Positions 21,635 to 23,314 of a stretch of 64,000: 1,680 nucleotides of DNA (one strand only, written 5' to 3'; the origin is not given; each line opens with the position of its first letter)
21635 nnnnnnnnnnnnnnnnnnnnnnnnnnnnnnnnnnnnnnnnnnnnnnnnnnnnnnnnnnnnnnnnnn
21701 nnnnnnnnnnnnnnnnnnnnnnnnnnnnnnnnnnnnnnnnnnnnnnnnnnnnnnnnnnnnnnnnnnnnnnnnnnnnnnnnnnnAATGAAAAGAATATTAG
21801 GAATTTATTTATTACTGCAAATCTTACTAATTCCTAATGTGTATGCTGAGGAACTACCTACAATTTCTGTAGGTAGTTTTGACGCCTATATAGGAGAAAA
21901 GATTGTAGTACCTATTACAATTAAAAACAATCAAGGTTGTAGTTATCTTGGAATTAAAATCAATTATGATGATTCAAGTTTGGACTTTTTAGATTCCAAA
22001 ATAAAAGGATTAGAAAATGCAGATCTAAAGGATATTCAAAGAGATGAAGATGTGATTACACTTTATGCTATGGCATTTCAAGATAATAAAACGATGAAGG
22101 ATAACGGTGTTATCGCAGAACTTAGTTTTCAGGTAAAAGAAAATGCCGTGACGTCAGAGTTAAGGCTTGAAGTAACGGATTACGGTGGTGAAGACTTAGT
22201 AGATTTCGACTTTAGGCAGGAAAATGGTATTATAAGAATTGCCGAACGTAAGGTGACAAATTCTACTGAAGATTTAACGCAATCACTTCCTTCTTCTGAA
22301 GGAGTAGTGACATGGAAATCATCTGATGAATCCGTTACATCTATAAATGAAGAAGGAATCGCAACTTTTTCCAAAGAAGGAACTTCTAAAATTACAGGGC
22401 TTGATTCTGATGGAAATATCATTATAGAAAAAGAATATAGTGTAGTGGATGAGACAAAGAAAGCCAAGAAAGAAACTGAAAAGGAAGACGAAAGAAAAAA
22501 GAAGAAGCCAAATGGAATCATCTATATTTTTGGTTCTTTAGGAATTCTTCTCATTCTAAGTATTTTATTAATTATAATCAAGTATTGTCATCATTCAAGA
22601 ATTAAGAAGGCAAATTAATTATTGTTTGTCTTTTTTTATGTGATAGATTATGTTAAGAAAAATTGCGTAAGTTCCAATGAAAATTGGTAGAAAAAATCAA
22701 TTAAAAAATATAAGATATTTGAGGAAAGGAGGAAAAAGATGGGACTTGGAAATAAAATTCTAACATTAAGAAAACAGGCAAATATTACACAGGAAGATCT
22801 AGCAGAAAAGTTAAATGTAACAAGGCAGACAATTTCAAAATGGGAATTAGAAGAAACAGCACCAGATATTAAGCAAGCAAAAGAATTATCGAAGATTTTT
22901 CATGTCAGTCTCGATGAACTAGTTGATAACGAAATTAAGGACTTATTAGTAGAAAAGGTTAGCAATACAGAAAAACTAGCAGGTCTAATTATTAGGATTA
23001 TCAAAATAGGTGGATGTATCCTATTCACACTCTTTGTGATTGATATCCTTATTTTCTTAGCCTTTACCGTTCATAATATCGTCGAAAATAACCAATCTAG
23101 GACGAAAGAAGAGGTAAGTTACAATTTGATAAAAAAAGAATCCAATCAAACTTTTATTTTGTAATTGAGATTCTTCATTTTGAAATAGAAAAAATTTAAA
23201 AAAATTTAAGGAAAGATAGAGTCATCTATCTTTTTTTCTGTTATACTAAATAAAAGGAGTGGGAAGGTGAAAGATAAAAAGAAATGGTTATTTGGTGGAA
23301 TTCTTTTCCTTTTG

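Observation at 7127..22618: Enzyme-free cohesin-dockerin surface-assembly locus with its own class-B sortase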

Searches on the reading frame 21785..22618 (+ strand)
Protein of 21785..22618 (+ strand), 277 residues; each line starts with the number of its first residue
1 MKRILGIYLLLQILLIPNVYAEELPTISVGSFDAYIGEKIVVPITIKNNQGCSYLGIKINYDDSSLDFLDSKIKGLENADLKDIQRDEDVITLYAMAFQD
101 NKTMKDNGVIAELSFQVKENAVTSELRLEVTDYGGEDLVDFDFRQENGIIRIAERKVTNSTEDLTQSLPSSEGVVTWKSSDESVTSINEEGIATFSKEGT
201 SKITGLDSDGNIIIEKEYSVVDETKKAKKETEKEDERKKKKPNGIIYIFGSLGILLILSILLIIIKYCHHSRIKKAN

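Call 3: search_protein_families(library=pfam, proteins=[window:21785-22618:+], max_evalue=0.01)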
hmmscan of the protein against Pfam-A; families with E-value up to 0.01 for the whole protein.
window:21785-22618:+ (277 aa): 2 families
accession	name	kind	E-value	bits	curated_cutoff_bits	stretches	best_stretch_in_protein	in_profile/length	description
PF00963.24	Cohesin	-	5.8e-08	33.5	24.1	1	26-123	2-110/139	Cohesin domain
PF02368.24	Big_2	-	0.0046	17.3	22.8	1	169-211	28-72/79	Bacterial Ig-like domain (group 2)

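Call 6: search_protein_families(library=ncbifam, proteins=[window:21785-22618:+], max_evalue=0.01)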
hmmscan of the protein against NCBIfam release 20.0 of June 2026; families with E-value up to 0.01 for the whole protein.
window:21785-22618:+ (277 aa): 1 family
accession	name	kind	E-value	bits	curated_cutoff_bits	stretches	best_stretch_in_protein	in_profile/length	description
NF010335.0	PRK13764.1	equivalog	0.005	15.4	340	1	120-241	428-549/613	ATPase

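Call 23: find_homologous_proteins(query=window:21785-22618:+, max_evalue=0.001)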
Query window:21785-22618:+ (277 aa): 8 proteins with E <= 0.001 among 1475 candidates.
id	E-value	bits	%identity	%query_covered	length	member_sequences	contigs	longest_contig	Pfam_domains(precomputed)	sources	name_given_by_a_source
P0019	5.3e-172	588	100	100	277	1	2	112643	PF00963.25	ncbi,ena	-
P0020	2.0e-103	364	62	96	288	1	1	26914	PF00963.25,PF02368.25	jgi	-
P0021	2.1e-101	357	60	100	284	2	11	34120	PF00963.25,PF02368.25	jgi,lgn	-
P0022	1.4e-99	351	66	80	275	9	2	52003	PF00963.25,PF02368.25,PF26918.1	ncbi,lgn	-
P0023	3.7e-97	343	60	96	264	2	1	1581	PF00963.25,PF02368.25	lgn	-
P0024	5.2e-97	343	58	95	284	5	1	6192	PF00963.25,PF02368.25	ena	-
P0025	3.8e-95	337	62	86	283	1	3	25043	PF00963.25,PF02368.25,PF26918.1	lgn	-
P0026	3.8e-48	183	43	77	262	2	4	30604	PF00963.25,PF02368.25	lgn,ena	-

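Call 24: find_encoding_contigs(protein=P0022, flank=10000, max_places=2)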
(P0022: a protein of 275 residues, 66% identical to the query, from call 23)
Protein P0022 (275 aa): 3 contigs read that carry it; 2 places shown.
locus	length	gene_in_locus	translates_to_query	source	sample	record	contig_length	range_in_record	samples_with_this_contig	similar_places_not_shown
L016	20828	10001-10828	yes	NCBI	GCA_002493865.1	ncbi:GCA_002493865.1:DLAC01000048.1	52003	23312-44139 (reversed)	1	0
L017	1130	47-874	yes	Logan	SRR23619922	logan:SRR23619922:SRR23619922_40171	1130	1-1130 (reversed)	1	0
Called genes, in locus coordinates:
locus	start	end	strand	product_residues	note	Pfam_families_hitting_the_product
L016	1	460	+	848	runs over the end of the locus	PF13306:LRR_5 (faint), PF02368:Big_2, PF00404:Dockerin_1 (faint)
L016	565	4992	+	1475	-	PF26182:Ig_NUP210_5th (faint), PF13306:LRR_5, PF21764:Invasin_D4 (faint), PF02368:Big_2 (weak), PF26918:Ig_Eae, PF02368:Big_2, PF00404:Dockerin_1 (weak)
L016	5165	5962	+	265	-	PF02368:Big_2 (weak)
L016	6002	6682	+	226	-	PF04203:Sortase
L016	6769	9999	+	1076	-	PF21764:Invasin_D4 (faint), PF20578:aBig_2 (faint), PF21461:HL_N-beta (faint), PF26182:Ig_NUP210_5th (faint), PF26918:Ig_Eae (faint), PF02368:Big_2, PF22359:Big-like (weak), PF02368:Big_2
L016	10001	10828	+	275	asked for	PF00963:Cohesin, PF02368:Big_2, PF26918:Ig_Eae (weak)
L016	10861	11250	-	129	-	-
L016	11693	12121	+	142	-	-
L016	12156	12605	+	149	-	-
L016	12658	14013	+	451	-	PF14317:YcxB (weak)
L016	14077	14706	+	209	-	PF13023:HD_3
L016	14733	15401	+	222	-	PF00072:Response_reg, PF00486:Trans_reg_C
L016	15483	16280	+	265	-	-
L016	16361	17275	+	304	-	PF00005:ABC_tran, PF13304:AAA_21 (weak)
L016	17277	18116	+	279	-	PF10920:DUF2705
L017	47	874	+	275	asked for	PF00963:Cohesin, PF02368:Big_2, PF26918:Ig_Eae (weak)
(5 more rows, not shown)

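Call 25: find_encoding_contigs(protein=P0021, flank=10000, max_places=2)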
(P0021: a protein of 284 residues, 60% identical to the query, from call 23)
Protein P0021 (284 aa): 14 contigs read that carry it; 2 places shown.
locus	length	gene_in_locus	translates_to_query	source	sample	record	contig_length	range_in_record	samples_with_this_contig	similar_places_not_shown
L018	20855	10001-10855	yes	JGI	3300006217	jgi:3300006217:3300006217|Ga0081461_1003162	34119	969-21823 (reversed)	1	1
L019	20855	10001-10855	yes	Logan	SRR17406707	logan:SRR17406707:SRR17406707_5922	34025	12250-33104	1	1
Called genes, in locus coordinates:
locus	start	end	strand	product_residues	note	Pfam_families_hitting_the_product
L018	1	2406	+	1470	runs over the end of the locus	PF13306:LRR_5, PF26182:Ig_NUP210_5th (faint), PF26918:Ig_Eae (weak), PF02368:Big_2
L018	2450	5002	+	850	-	PF13306:LRR_5 (faint), PF02368:Big_2 (faint), PF00404:Dockerin_1 (faint)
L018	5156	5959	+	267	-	PF02368:Big_2, PF22359:Big-like, PF00404:Dockerin_1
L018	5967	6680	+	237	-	PF04203:Sortase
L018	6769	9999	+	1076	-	PF02368:Big_2, PF20578:aBig_2 (faint), PF21461:HL_N-beta (faint), PF21764:Invasin_D4 (faint), PF26182:Ig_NUP210_5th (faint), PF02368:Big_2, PF22359:Big-like, PF02368:Big_2, +1 more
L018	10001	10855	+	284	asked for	PF00963:Cohesin, PF02368:Big_2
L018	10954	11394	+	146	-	PF08279:HTH_11 (weak), PF12844:HTH_19, PF13560:HTH_31 (weak), PF01381:HTH_3, PF13443:HTH_26 (weak), PF07022:Phage_CI_repr (weak)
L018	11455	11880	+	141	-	-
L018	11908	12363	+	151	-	-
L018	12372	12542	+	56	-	-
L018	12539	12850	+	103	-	-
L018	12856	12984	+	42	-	-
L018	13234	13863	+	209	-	PF13023:HD_3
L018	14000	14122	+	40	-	-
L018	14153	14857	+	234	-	PF00072:Response_reg, PF00486:Trans_reg_C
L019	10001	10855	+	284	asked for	PF00963:Cohesin, PF02368:Big_2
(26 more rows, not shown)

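Call 26: find_encoding_contigs(protein=P0026, flank=10000, max_places=2)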
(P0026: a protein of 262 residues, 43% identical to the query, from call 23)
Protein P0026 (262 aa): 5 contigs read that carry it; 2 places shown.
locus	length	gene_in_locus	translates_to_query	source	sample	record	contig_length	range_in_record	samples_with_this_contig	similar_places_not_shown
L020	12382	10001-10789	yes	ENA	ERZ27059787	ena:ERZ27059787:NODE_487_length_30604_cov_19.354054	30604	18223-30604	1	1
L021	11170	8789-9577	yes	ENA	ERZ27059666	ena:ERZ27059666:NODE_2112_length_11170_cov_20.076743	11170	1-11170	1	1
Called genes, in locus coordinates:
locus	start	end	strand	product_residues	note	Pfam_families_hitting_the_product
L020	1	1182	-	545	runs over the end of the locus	PF04203:Sortase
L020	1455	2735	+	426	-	PF00188:CAP, PF22359:Big-like (faint), PF26182:Ig_NUP210_5th (faint), PF26918:Ig_Eae (faint), PF02368:Big_2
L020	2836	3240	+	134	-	-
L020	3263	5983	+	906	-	PF02368:Big_2, PF26918:Ig_Eae (weak)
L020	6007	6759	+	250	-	PF04203:Sortase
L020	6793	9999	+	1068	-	PF02368:Big_2, PF02368:Big_2, PF22359:Big-like, PF02368:Big_2, PF22359:Big-like, PF02368:Big_2, PF02368:Big_2, PF22359:Big-like, +4 more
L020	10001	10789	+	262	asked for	PF00963:Cohesin, PF02368:Big_2 (weak)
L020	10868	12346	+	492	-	PF09547:SpoIVA_ATPase, PF20438:SpoIVA_middle, PF20439:SpoIVA_C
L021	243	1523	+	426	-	PF00188:CAP, PF22359:Big-like (faint), PF26182:Ig_NUP210_5th (faint), PF26918:Ig_Eae (faint), PF02368:Big_2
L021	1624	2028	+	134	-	-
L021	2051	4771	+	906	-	PF02368:Big_2, PF26918:Ig_Eae (weak)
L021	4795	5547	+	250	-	PF04203:Sortase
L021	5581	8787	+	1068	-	PF02368:Big_2, PF02368:Big_2, PF22359:Big-like, PF02368:Big_2, PF22359:Big-like, PF02368:Big_2, PF02368:Big_2, PF22359:Big-like, +4 more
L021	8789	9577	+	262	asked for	PF00963:Cohesin, PF02368:Big_2 (weak)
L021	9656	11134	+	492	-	PF09547:SpoIVA_ATPase, PF20438:SpoIVA_middle, PF20439:SpoIVA_C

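Call 29: find_encoding_contigs(protein=P0025, flank=10000, max_places=1)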
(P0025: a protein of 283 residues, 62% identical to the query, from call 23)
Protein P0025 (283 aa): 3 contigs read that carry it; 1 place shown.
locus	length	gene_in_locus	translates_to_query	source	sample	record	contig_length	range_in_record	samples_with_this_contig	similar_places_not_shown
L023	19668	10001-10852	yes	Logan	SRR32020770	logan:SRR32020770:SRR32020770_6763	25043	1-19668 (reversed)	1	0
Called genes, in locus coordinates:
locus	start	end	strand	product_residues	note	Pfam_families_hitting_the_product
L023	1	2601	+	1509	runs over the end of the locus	PF26182:Ig_NUP210_5th (faint), PF21461:HL_N-beta (faint), PF13306:LRR_5, PF02368:Big_2 (weak), PF26918:Ig_Eae, PF02368:Big_2, PF00404:Dockerin_1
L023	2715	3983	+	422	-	-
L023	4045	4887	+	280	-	PF04203:Sortase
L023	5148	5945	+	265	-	PF02368:Big_2 (weak), PF22359:Big-like (weak), PF26918:Ig_Eae (weak), PF00404:Dockerin_1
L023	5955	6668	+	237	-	PF04203:Sortase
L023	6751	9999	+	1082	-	PF02368:Big_2 (weak), PF21461:HL_N-beta (faint), PF21764:Invasin_D4 (faint), PF26182:Ig_NUP210_5th (faint), PF26918:Ig_Eae (faint), PF02368:Big_2, PF22359:Big-like, PF02368:Big_2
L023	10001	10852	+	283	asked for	PF00963:Cohesin, PF02368:Big_2, PF26918:Ig_Eae (weak)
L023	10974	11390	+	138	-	PF08279:HTH_11 (weak), PF12844:HTH_19, PF13560:HTH_31 (weak), PF01381:HTH_3, PF13443:HTH_26 (weak)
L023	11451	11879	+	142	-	-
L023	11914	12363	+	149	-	-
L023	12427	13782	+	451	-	PF14317:YcxB (weak)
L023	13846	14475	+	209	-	PF13023:HD_3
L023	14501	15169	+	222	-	PF00072:Response_reg, PF00486:Trans_reg_C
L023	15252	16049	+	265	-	-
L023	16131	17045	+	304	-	PF00005:ABC_tran, PF13304:AAA_21 (weak)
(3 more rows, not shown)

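Call 56: find_related_loci(query=A4, collection=metagenome_contigs, flank=10000)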
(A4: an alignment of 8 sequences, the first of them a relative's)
Query A4 (277 aa) in metagenome_contigs; peptide patterns used: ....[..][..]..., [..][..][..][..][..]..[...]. (x = any residue, [..] = any of these).
196 stretches matched a pattern; 1 encode a relative of the query (tblastn E <= 1e-3); 1 distinct loci.
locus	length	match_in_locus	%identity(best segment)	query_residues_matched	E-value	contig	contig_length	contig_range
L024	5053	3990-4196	41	30-93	1e-6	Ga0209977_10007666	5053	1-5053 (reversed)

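Call 60: search_protein_families(library=pfam, proteins=[L020:1455-2735:+, L020:3227-5983:+, L020:2836-3240:+], max_evalue=0.001)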
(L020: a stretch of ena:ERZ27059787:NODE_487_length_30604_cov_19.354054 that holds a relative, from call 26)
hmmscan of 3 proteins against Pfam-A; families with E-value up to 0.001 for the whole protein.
L020:1455-2735:+ (426 aa): 3 families
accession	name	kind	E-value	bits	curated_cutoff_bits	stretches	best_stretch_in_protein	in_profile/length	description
PF00188.32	CAP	-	4.8e-22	79.4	21.1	1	48-159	1-117/117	Cysteine-rich secretory protein family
PF02368.24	Big_2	-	1.7e-12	47.5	22.8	2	310-356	28-74/79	Bacterial Ig-like domain (group 2)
PF22359.2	Big-like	-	5.4e-08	33.4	27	1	317-361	2-46/48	Bacterial Ig-like domain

L020:3227-5983:+ (918 aa): 1 family
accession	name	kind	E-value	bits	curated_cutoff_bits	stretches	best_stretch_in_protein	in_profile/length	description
PF02368.24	Big_2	-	3.7e-11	43.3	22.8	1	779-845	3-68/79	Bacterial Ig-like domain (group 2)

L020:2836-3240:+ (134 aa): 0 families

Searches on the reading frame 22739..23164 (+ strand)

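Call 7: search_protein_families(library=pfam, proteins=[window:22739-23164:+], max_evalue=0.001)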
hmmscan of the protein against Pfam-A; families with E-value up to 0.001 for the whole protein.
window:22739-23164:+ (141 aa): 8 families
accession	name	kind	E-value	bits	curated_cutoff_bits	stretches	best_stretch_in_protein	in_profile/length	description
PF01381.28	HTH_3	-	1e-17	64.4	23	1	9-61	3-55/55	Helix-turn-helix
PF12844.13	HTH_19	-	1.7e-10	41.1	30.2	1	4-64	1-61/64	Helix-turn-helix domain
PF08279.18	HTH_11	-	9.6e-07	29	25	1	6-34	4-34/55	HTH domain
PF13560.12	HTH_31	-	3.7e-06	27.6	27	1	9-61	8-61/64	Helix-turn-helix domain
PF13443.12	HTH_26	-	1.7e-05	25.4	22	1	7-63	2-59/63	Cro/C1-type HTH DNA-binding domain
PF07022.19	Phage_CI_repr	-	9.2e-05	23.2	22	1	17-62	13-58/65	Bacteriophage CI repressor helix-turn-helix domain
PF04545.22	Sigma70_r4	-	0.00019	21.3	24.1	1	6-34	11-39/50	Sigma-70, region 4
PF13412.12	HTH_24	-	0.00038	20.4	21.9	1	9-33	11-35/48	Winged helix-turn-helix DNA-binding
